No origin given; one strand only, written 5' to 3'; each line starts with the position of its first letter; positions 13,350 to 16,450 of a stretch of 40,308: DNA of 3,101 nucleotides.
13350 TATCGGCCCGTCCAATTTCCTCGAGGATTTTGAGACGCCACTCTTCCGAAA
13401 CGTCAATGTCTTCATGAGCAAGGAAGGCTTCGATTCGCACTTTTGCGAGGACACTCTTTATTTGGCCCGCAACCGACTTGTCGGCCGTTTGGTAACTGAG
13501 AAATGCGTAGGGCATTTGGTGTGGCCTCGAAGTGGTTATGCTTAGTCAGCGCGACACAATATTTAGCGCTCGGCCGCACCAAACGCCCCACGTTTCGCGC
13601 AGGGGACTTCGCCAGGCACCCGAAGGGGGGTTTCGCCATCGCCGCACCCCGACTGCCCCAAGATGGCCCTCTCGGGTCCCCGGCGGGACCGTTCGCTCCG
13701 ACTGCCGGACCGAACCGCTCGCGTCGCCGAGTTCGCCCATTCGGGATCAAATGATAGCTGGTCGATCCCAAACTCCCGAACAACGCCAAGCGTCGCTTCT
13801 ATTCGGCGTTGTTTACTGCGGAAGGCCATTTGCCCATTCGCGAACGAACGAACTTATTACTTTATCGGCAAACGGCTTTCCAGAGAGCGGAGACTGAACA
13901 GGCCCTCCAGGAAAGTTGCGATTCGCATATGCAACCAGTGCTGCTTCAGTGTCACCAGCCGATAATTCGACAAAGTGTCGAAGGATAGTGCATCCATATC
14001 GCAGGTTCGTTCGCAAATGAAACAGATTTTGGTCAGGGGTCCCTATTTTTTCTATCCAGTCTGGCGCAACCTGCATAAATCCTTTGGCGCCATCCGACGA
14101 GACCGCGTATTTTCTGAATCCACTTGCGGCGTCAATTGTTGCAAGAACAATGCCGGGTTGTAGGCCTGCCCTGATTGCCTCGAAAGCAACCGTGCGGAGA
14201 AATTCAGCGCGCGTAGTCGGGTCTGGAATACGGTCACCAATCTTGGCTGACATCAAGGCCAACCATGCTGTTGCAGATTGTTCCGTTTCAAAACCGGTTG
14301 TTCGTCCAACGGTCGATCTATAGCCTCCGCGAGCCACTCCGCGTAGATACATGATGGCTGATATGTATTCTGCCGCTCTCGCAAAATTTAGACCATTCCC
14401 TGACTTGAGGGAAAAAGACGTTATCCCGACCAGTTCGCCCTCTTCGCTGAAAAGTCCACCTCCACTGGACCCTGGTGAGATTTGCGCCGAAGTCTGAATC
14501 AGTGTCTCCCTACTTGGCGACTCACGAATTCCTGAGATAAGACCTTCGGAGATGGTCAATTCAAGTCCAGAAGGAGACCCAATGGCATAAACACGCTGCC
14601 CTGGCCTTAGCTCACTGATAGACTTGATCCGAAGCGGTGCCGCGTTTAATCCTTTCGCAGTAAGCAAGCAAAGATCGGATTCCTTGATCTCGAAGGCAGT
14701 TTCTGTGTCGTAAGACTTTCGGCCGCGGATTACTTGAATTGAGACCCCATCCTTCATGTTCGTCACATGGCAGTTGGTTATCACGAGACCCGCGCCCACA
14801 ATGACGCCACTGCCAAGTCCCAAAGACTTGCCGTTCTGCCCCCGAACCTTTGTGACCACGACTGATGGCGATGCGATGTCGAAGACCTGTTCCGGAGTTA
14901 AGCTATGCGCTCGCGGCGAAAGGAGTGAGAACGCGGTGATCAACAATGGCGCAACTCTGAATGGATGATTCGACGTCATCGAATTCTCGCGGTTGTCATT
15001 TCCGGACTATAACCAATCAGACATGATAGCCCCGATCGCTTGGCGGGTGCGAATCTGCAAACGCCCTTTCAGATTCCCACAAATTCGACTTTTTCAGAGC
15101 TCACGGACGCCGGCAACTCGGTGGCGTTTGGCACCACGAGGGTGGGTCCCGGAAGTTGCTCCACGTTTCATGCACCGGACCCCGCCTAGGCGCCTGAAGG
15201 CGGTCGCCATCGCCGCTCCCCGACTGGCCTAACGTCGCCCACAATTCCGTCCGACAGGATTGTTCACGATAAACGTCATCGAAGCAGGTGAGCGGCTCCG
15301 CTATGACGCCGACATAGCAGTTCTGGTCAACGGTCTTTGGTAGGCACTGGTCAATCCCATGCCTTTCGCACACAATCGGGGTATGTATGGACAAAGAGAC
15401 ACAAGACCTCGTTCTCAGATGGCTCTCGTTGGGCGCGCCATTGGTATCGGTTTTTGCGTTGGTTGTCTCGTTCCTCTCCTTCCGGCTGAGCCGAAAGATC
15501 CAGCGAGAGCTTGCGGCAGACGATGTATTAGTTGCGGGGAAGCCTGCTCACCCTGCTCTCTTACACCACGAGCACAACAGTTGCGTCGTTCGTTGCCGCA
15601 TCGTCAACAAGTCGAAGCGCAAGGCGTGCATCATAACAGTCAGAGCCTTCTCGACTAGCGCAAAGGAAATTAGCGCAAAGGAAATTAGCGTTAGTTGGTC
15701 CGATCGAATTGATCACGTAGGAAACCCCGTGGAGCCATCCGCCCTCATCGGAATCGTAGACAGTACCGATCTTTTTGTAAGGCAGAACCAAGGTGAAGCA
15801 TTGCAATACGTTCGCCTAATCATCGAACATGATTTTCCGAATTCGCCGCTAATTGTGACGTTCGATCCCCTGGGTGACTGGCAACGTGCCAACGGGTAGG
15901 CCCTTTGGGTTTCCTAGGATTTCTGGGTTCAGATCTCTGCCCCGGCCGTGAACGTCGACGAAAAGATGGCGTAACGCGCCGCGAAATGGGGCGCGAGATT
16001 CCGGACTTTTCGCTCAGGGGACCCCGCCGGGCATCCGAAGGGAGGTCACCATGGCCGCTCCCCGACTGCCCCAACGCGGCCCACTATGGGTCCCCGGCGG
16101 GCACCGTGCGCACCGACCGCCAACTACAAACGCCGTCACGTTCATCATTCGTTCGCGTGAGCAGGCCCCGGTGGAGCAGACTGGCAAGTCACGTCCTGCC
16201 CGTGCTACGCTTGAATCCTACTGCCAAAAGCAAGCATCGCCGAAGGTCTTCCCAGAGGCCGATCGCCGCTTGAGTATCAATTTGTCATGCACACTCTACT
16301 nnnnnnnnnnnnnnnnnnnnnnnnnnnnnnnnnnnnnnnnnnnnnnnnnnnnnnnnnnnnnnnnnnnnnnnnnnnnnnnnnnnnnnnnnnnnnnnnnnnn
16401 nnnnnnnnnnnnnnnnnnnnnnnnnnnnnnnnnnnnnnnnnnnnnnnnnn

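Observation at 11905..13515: TIR-domain gene directly upstream of a minimal CHAT/caspase-like His-Cys protein: candidate two-gene immune module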

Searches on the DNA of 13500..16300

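Call 93: search_rna_families(source=window, start=13500, end=16300, threshold=evalue, max_evalue=1)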
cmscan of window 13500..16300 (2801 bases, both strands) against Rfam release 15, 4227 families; matches with E-value up to 1: 0.
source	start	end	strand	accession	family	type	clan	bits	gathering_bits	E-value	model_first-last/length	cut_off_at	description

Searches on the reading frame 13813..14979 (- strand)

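Call 3: search_protein_families(library=pfam, proteins=[window:13813-14979:-], max_evalue=0.1)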
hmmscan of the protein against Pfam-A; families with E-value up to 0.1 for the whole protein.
window:13813-14979:- (388 aa): 3 families
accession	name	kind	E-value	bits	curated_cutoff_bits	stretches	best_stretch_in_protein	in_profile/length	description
PF13365.12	Trypsin_2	-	6.3e-28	98.8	27.6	1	56-186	1-144/144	Trypsin-like peptidase domain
PF01464.25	SLT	-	1.9e-09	37.5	21.3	1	270-353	9-96/117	Transglycosylase SLT domain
PF00089.32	Trypsin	-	4.8e-08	33.5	20.6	1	55-200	26-211/220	Trypsin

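Call 4: search_protein_families(library=padloc, proteins=[window:13813-14979:-], max_evalue=0.1)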
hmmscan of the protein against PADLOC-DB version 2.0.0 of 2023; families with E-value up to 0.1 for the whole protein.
window:13813-14979:- (388 aa): 3 families
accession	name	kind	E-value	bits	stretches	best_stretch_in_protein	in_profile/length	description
PDLC02959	RT-Protease_XI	-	1.8e-12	45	1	33-198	333-496/510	single gene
PDLC02960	RT-Protease_XI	-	2.2e-12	44.7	1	22-190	320-486/506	single gene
PDLC03855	LmuA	-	0.00017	19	1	39-187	11-170/425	-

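Call 6: search_protein_families(library=ncbifam, proteins=[window:13813-14979:-], max_evalue=0.1)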
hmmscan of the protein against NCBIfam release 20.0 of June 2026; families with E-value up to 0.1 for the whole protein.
window:13813-14979:- (388 aa): 15 families
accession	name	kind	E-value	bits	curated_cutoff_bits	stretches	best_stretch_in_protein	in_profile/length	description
TIGR02037.1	degP_htrA_DO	subfamily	2.7e-27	95.8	416.2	1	46-200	52-214/434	Do family serine endopeptidase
NF041521.1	HhoA_HhoB_HtrA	equivalog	9.1e-23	81.1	450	1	48-207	51-217/335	HhoA/HhoB/HtrA family serine endopeptidase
NF047968.1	SerProtHtrA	equivalog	7.1e-21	75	470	1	41-209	75-252/357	serine protease HtrA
TIGR02038.1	protease_degS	equivalog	1.5e-20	73.6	422.95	1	49-210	73-243/351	outer membrane-stress sensor serine endopeptidase DegS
NF007526.1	PRK10139.1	equivalog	9.7e-19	67.4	756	1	53-196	90-239/456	serine endoprotease DegQ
NF008189.1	PRK10942.1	equivalog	4.7e-18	64.9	720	1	48-193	107-258/477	serine endoprotease DegP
NF008147.1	PRK10898.1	equivalog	2e-17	63.4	408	1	36-196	54-230/352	outer membrane-stress sensor serine endopeptidase DegS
NF040960.1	MamE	equivalog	5.9e-17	61.5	800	1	54-187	122-264/659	magnetosome formation protease MamE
NF033740.0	MarP_fam_protase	equivalog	5.2e-13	48.8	250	1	22-186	179-350/390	MarP family serine protease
NF040961.1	MamO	equivalog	1.6e-10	39.9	800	1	34-187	80-240/648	magnetosome protein MamO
NF050055.1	SerProtHtrAMycob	equivalog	7.1e-08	31.8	800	1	38-202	213-395/502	serine protease HtrA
NF053637.1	SerProtHtrAspr2045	equivalog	2.3e-05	23.5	650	1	64-192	117-256/394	serine protease HtrA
NF047373.1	BB0259_flg_lyt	exception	6.8e-05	21.8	234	1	263-351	551-643/705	flagellar assembly lytic transglycosylase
NF008670.0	PRK11671.1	equivalog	0.0017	17.5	375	1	259-306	191-238/359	membrane-bound lytic murein transglycosylase MltC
NF040533.1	endo_SpGH101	exception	0.018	12.1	2900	1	111-191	246-326/1962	SpGH101 family endo-alpha-N-acetylgalactosaminidase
